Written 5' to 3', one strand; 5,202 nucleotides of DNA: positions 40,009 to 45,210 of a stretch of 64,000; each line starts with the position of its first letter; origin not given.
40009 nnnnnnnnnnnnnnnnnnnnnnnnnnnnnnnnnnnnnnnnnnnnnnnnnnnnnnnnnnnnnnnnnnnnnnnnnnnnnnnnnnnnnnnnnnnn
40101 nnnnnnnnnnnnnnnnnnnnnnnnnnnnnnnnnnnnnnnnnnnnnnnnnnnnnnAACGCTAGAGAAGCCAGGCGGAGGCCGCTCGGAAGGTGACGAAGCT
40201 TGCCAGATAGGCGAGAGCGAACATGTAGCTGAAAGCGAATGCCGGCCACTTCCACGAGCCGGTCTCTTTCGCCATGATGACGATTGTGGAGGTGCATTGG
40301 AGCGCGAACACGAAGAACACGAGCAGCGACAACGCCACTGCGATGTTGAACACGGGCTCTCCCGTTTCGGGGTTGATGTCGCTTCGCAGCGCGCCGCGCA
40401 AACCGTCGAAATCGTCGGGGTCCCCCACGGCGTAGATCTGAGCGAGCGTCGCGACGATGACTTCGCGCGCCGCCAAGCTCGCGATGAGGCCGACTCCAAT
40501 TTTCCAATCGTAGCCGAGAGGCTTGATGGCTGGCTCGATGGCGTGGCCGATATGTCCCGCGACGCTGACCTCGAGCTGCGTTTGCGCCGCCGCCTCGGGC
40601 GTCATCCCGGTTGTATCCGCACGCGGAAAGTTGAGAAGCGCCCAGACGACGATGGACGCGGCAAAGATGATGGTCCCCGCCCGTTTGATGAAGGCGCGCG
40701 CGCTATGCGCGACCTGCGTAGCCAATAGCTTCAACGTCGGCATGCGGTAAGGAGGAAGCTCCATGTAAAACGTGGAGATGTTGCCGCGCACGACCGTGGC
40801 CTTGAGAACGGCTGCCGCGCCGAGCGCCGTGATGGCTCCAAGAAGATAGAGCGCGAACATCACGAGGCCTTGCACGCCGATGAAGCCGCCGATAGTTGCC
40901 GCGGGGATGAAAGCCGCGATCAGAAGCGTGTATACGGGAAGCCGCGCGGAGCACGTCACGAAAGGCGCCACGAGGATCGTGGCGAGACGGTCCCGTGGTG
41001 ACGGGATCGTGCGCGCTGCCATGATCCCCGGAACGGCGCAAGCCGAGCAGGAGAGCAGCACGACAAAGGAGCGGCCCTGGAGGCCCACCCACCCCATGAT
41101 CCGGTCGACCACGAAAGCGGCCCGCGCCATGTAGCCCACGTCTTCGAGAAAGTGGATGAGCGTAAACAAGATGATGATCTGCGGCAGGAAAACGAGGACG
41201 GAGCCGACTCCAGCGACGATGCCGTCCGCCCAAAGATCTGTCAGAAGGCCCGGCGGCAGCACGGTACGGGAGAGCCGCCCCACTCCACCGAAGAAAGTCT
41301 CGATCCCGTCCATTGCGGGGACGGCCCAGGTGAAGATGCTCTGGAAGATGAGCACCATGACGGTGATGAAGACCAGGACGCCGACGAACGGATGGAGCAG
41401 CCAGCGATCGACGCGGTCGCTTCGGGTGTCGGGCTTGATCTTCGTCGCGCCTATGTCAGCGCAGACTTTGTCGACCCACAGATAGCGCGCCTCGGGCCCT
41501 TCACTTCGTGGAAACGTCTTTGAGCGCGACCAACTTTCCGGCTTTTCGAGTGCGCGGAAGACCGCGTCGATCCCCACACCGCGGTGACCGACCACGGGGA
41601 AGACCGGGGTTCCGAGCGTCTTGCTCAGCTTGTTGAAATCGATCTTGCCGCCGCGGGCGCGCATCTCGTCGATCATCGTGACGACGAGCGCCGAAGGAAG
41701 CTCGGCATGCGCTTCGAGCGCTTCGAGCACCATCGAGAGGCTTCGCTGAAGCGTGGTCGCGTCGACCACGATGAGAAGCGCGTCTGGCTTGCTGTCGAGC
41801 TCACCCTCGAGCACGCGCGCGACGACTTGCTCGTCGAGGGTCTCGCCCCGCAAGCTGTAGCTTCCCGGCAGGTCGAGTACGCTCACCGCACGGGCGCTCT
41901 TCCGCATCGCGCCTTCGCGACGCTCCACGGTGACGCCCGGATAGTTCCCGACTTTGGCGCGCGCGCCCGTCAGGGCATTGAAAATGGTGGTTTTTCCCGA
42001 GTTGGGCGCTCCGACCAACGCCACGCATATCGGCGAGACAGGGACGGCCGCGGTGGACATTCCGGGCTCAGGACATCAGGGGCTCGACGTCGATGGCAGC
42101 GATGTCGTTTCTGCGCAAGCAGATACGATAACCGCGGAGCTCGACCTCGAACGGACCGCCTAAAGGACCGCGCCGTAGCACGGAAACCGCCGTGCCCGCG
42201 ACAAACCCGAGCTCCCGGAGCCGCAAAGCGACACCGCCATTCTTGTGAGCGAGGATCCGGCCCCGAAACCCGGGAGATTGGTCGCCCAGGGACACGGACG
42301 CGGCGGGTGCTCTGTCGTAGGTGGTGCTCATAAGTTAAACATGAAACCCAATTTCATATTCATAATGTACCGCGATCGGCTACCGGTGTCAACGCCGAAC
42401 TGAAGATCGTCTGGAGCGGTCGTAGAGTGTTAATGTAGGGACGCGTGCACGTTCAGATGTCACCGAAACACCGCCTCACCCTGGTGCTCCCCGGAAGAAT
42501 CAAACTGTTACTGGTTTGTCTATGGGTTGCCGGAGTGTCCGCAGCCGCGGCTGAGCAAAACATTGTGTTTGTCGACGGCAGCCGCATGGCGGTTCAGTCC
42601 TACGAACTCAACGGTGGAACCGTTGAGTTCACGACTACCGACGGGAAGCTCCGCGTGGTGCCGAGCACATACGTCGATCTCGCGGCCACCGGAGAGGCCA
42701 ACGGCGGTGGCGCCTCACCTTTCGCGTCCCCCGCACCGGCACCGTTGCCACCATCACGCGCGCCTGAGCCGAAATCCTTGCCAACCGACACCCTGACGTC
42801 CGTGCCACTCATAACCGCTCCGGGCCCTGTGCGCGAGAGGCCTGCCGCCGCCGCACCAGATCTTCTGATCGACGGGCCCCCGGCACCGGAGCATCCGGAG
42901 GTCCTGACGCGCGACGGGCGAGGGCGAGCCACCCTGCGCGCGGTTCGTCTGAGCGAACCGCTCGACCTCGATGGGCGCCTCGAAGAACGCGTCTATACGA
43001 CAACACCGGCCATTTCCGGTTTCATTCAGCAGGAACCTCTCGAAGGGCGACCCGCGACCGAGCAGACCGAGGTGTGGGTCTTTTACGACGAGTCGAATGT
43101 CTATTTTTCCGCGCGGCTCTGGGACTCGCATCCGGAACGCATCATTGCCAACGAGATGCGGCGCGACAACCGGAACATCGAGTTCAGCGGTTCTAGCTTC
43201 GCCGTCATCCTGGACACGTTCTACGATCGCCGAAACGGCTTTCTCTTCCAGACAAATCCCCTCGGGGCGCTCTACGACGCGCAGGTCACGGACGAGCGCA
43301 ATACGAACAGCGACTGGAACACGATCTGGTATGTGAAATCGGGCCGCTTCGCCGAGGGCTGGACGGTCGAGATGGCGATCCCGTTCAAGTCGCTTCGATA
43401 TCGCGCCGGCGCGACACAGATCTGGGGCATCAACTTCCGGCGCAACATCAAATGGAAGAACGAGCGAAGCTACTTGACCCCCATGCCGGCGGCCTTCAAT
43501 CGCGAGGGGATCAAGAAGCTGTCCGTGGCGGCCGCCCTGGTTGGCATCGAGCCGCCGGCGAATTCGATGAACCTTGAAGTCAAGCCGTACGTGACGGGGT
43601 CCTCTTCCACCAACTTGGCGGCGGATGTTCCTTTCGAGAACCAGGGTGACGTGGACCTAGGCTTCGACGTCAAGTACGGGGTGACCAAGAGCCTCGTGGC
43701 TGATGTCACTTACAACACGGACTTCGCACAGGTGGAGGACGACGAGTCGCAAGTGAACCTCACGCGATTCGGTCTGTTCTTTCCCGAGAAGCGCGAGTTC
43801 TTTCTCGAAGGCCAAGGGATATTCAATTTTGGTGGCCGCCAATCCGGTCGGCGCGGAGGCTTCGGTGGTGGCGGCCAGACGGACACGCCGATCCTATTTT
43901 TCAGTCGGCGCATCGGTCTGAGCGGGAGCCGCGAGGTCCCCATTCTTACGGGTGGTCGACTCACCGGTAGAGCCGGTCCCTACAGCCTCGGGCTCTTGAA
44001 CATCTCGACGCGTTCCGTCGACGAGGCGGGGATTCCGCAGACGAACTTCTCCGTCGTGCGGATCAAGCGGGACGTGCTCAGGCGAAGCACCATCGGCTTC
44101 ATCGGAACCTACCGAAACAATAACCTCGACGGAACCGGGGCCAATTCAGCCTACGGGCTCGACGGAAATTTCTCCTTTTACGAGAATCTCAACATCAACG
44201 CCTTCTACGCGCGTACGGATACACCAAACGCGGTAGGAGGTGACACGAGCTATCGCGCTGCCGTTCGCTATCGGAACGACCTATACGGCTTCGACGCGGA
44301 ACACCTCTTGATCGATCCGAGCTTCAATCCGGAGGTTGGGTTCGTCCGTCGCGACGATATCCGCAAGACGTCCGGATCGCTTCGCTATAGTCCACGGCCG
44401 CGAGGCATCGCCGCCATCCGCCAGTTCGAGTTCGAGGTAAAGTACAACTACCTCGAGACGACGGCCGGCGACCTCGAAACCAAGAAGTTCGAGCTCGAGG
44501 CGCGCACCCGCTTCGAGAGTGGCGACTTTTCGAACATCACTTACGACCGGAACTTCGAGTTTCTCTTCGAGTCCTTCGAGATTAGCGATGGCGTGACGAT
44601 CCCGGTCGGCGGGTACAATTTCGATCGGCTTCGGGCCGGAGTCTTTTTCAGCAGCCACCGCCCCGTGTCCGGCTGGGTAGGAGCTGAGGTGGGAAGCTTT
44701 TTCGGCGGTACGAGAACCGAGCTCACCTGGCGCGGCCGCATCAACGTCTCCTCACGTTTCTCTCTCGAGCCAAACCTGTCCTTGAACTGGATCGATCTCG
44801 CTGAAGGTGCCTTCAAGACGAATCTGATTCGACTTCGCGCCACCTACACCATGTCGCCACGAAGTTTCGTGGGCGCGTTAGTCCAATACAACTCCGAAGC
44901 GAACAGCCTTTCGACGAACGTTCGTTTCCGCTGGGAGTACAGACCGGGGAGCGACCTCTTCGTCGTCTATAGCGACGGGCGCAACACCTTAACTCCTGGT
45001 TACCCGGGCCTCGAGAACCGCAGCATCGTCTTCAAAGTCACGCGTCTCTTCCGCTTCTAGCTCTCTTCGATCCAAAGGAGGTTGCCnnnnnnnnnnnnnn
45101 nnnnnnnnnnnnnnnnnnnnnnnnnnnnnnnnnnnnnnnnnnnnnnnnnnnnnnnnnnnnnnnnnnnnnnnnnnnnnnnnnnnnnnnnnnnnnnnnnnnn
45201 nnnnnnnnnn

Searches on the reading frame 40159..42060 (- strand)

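Call 50: search_protein_families(library=pfam, proteins=[window:40159-42060:-], max_evalue=0.00001)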
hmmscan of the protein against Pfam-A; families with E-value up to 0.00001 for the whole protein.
window:40159-42060:- (633 aa): 4 families
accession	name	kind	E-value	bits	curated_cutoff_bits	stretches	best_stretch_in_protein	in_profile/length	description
PF02421.24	FeoB_N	-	2.2e-47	160.9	27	1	13-169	3-154/156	Ferrous iron transport protein B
PF07670.19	Gate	-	4.8e-34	117.4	29.6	2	288-383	1-103/104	Nucleoside recognition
PF01926.29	MMR_HSR1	-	4e-19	69.3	21.9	1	13-127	2-111/113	50S ribosome-binding GTPase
PF07664.17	FeoB_C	-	3.6e-15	55.9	26.6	1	401-450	1-51/54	Ferrous iron transport protein B C terminus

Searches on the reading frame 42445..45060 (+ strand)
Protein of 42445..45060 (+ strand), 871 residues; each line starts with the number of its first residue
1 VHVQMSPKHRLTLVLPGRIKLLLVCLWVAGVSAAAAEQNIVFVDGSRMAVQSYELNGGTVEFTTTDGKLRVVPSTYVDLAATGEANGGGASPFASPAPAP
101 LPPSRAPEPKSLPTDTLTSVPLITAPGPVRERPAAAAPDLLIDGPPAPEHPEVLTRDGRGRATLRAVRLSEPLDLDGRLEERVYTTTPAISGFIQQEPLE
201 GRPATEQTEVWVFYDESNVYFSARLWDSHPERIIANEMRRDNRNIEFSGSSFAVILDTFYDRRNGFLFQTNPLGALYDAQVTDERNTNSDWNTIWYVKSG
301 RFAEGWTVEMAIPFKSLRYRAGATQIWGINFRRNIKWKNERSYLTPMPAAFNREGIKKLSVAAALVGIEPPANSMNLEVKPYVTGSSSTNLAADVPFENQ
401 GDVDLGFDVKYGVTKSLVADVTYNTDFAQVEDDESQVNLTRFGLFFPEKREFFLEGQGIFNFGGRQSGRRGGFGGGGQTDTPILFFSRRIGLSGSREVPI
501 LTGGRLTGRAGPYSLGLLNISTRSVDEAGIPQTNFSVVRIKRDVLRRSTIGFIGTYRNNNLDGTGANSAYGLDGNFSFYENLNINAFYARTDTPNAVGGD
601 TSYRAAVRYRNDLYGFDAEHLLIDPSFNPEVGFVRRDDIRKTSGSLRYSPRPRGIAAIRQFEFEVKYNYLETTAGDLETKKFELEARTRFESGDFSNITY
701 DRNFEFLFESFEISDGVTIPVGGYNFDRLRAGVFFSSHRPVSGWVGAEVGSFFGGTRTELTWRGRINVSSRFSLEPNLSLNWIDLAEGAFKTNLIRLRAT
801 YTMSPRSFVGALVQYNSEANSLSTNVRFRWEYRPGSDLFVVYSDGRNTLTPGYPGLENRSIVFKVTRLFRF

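Call 50: search_protein_families(library=pfam, proteins=[window:42445-45060:+], max_evalue=0.00001)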
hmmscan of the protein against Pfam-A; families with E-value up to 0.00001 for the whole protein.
window:42445-45060:+ (871 aa): 1 family
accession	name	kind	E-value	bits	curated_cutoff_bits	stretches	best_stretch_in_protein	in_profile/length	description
PF19313.5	DUF5916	-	1.1e-20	74.4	22.6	1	376-699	4-335/572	Domain of unknown function (DUF5916)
